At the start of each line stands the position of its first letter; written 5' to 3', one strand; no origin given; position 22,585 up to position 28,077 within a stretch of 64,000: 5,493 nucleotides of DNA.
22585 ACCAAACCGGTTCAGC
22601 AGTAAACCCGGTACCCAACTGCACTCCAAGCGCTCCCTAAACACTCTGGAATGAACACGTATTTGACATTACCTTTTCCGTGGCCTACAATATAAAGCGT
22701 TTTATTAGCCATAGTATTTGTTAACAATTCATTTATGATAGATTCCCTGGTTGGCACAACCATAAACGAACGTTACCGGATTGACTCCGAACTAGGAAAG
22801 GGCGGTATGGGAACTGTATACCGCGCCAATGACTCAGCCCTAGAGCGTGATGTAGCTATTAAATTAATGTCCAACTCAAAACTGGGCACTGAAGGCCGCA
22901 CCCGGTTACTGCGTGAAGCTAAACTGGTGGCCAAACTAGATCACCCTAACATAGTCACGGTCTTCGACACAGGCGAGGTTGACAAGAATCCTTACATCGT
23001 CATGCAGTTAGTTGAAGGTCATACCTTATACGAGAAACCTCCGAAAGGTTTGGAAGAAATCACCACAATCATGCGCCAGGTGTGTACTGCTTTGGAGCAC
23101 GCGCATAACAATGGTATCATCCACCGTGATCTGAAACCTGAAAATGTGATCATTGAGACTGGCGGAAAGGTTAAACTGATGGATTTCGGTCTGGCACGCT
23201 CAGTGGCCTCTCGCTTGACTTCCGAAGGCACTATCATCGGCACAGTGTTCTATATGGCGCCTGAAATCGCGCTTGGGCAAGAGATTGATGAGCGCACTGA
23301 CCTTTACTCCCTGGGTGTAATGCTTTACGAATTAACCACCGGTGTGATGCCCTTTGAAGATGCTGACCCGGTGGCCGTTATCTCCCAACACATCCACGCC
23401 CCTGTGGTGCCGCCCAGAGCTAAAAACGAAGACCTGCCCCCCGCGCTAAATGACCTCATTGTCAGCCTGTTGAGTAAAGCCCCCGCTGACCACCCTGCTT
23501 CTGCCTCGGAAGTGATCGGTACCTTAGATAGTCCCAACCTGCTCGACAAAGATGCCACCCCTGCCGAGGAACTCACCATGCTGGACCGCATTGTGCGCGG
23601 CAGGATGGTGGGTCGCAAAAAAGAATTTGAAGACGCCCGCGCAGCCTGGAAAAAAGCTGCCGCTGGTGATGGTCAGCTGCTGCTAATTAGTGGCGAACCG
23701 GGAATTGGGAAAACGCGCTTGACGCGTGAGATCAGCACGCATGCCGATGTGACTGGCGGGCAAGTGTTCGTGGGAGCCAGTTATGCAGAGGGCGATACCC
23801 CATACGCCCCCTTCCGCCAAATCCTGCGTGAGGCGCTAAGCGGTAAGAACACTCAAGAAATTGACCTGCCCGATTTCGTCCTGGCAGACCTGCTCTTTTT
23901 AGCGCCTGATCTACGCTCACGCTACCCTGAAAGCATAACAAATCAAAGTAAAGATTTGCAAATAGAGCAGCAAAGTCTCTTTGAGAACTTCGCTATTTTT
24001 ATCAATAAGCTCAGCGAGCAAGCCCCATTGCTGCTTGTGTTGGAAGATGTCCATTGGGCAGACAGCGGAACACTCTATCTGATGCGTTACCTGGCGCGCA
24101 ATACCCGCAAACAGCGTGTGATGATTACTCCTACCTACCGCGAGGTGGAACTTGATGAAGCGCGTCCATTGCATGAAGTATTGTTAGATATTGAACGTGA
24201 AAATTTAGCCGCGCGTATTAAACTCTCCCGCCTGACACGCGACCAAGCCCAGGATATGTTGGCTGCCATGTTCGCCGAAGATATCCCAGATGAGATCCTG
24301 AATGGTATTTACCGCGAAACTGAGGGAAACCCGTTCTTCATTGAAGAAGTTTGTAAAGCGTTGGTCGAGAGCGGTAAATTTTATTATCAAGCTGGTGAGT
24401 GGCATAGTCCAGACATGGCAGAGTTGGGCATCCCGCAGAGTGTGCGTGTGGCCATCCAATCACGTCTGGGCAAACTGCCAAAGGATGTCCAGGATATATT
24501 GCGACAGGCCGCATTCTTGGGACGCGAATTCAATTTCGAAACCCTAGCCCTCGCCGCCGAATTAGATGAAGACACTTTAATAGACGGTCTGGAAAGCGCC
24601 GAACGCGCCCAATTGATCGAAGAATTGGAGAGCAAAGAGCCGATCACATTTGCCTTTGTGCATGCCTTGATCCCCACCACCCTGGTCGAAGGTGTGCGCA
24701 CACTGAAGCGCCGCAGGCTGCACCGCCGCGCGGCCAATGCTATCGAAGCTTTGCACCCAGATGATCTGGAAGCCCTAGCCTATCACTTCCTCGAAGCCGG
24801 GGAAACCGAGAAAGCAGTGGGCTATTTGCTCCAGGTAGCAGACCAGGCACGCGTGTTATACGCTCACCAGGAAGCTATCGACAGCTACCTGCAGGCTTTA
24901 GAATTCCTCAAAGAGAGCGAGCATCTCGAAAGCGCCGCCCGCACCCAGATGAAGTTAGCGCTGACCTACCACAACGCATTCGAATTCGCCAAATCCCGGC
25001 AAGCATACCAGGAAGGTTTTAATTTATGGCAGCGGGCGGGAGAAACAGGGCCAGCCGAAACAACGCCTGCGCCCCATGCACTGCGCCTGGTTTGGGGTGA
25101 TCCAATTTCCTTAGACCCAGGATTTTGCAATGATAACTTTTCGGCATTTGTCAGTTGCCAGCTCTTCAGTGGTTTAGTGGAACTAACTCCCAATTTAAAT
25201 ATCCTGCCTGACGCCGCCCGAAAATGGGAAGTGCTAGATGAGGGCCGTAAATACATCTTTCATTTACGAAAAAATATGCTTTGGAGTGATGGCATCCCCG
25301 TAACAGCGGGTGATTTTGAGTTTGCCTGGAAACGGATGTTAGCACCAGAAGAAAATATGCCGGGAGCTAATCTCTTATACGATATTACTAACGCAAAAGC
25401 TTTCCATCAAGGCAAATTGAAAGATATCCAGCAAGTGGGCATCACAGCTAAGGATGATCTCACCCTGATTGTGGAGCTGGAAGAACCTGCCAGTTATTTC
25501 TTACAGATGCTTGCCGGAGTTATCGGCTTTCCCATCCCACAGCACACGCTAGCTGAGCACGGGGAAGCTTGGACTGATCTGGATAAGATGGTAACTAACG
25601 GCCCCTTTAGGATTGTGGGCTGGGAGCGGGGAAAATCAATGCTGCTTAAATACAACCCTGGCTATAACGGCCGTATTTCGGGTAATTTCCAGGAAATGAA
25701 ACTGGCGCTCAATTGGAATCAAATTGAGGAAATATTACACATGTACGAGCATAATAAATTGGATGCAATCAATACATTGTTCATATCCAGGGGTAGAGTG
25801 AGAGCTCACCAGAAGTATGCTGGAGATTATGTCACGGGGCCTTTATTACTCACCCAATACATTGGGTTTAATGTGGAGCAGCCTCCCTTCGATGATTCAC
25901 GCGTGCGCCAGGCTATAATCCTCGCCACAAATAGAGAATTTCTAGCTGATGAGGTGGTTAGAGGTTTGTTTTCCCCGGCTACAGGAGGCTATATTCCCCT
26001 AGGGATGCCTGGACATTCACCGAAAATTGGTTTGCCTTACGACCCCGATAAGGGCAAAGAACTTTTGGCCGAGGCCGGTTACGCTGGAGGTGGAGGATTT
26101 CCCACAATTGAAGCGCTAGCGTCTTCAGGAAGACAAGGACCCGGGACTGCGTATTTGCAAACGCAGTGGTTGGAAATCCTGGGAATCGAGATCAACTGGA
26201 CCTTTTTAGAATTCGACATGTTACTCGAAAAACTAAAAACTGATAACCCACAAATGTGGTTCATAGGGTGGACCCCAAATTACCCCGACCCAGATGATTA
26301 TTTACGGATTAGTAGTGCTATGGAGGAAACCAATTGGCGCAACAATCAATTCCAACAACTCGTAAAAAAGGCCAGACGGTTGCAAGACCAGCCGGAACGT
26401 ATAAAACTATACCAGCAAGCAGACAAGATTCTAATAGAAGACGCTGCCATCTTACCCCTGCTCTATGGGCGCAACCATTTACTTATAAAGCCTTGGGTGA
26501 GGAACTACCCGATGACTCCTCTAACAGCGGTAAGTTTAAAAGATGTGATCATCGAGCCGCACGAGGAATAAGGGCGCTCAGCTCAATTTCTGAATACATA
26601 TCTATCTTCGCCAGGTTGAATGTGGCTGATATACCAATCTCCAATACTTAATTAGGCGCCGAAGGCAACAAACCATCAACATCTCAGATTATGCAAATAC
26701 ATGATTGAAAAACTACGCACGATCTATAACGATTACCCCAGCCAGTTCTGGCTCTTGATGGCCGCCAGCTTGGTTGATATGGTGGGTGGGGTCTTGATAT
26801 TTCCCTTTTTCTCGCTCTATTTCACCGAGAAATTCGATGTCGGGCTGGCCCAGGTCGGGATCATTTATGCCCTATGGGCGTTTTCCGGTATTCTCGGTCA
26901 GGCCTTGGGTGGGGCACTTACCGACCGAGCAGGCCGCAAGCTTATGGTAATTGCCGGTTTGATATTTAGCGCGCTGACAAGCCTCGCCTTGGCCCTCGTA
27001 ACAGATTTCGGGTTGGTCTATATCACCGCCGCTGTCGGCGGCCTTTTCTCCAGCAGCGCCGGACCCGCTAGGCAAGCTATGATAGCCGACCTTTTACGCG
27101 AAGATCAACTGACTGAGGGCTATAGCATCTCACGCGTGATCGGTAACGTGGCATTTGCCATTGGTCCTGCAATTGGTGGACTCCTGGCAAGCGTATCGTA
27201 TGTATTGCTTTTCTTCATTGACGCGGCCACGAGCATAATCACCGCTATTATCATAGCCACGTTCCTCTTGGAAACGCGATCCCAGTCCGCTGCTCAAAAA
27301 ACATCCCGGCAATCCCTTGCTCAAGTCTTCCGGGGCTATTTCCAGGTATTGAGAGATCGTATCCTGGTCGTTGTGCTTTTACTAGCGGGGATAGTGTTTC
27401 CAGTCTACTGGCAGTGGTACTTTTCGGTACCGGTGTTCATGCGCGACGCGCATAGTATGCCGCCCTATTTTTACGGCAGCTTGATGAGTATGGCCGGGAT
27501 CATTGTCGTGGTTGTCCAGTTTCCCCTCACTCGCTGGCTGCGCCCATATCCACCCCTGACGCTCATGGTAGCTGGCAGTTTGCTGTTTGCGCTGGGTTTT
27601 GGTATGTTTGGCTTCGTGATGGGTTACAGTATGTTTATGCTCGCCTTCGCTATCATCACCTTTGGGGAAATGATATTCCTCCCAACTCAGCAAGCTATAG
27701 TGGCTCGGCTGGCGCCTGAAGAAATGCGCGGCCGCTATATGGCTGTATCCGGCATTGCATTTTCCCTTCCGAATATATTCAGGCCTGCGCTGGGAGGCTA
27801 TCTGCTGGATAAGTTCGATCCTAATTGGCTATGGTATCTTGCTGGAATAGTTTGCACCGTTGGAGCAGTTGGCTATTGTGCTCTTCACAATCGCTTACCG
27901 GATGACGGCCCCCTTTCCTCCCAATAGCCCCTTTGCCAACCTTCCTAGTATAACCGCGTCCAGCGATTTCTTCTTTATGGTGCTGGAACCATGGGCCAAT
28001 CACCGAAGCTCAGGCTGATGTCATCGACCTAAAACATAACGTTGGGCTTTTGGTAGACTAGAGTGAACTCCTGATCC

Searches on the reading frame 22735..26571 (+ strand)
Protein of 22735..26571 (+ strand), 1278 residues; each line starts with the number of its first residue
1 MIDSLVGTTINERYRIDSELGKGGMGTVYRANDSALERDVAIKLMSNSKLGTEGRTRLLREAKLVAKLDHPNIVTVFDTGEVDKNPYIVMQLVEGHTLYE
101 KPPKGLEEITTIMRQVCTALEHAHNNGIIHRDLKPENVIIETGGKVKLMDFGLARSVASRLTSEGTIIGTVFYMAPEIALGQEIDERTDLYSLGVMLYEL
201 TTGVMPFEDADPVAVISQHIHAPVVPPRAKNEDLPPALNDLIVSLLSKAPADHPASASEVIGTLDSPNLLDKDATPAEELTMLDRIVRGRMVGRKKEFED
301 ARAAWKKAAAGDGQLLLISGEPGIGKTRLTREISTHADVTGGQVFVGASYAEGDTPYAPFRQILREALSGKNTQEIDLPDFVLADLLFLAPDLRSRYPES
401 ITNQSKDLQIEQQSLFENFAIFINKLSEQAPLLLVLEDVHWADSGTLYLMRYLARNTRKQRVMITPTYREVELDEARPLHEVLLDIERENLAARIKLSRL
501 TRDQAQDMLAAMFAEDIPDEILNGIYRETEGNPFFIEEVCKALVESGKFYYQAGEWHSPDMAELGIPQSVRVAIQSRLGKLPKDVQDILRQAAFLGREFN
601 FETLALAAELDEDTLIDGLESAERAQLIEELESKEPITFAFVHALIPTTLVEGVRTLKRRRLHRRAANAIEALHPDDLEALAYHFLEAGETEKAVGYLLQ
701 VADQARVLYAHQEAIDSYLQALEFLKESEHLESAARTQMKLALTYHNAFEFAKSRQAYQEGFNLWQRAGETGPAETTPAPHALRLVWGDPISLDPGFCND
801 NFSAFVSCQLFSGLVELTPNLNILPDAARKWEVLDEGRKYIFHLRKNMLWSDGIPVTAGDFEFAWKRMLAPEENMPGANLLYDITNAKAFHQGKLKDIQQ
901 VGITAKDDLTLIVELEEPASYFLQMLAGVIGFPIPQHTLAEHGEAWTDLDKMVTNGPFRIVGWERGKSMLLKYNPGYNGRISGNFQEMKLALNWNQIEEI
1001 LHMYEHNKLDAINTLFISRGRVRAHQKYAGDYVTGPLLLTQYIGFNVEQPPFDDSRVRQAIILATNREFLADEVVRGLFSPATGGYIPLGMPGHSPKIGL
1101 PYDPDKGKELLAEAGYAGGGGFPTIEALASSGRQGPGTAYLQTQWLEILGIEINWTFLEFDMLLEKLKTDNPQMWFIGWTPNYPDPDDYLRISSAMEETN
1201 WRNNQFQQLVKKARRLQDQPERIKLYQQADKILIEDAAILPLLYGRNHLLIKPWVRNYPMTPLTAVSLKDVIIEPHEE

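Call 31: search_protein_families(library=pfam, proteins=[window:22735-26571:+], max_evalue=0.00001)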
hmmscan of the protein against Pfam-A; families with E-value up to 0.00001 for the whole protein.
window:22735-26571:+ (1278 aa): 4 families
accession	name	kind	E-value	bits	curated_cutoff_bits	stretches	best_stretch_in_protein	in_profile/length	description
PF00496.27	SBP_bac_5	-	1.8e-70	238.4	32.4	1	823-1193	2-360/368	Bacterial extracellular solute-binding proteins, family 5 Middle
PF00069.31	Pkinase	-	1.2e-54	185.9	31.7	1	14-254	1-252/263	Protein kinase domain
PF07714.23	PK_Tyr_Ser-Thr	-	1.8e-36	126.2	23.1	1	16-254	3-249/258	Protein tyrosine and serine/threonine kinase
PF13191.12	AAA_16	-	2.3e-24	87.2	32.6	1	291-463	2-165/167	AAA ATPase domain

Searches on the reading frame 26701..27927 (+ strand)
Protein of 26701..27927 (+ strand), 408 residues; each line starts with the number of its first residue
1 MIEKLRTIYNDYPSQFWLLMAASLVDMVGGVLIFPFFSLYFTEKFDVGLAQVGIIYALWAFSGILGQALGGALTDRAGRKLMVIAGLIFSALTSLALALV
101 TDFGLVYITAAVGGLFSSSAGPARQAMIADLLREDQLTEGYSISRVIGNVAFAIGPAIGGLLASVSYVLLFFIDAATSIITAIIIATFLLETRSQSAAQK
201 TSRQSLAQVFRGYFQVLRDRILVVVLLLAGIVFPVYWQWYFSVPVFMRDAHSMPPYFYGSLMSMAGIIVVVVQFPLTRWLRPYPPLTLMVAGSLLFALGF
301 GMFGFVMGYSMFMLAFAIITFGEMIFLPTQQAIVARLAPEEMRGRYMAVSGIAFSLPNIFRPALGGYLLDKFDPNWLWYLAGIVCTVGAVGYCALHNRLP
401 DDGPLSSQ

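Call 31: search_protein_families(library=pfam, proteins=[window:26701-27927:+], max_evalue=0.00001)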
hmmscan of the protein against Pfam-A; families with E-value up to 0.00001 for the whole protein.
window:26701-27927:+ (408 aa): 4 families
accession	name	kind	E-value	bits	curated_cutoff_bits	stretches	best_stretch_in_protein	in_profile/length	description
PF07690.21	MFS_1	-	1.4e-54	185.8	33.4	2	20-285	2-267/347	Major Facilitator Superfamily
PF12832.13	MFS_1_like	-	8.5e-19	68.3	25.2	1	33-379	18-372/373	MFS_1 like family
PF05977.19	MFS_3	-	1e-14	54.4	27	1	68-270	63-268/524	Transmembrane secretion effector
PF01306.25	LacY_symp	-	2e-08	33.9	24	1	30-248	23-248/413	LacY proton/sugar symporter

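Call 64: find_encoding_contigs(protein=window:26701-27927:+, flank=10000, max_places=10)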
Protein window:26701-27927:+ (408 aa): 2 contigs read that carry it; 2 places shown.
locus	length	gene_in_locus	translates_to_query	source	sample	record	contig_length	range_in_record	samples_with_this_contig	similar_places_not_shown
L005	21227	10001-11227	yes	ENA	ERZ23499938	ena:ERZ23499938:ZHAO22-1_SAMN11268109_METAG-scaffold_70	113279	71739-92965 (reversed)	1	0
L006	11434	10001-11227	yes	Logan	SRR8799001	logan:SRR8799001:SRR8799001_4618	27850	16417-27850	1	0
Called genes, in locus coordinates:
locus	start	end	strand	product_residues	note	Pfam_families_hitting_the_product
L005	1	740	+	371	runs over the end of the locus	PF13439:Glyco_transf_4 (faint), PF20706:GT4-conflict (weak), PF00534:Glycos_transf_1, PF13692:Glyco_trans_1_4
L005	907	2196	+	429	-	PF00534:Glycos_transf_1, PF13692:Glyco_trans_1_4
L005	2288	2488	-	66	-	-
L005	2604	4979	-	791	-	PF00488:MutS_V, PF20297:MSSS (faint), PF01713:Smr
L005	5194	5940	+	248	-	-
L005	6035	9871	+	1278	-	PF00069:Pkinase, PF07714:PK_Tyr_Ser-Thr, PF13191:AAA_16, PF00496:SBP_bac_5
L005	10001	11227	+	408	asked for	PF01306:LacY_symp, PF05977:MFS_3, PF07690:MFS_1, PF12832:MFS_1_like, PF07690:MFS_1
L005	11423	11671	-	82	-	-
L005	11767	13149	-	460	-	PF00560:LRR_1 (faint), PF12799:LRR_4 (faint), PF23598:LRR_14, PF13855:LRR_8 (weak)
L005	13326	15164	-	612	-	-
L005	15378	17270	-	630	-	-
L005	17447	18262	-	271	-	-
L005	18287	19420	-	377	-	-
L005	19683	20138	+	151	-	PF07366:SnoaL, PF12680:SnoaL_2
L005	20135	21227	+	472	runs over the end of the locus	PF07690:MFS_1, PF12832:MFS_1_like, PF00083:Sugar_tr, PF07690:MFS_1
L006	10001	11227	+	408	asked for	PF01306:LacY_symp, PF05977:MFS_3, PF07690:MFS_1, PF12832:MFS_1_like, PF07690:MFS_1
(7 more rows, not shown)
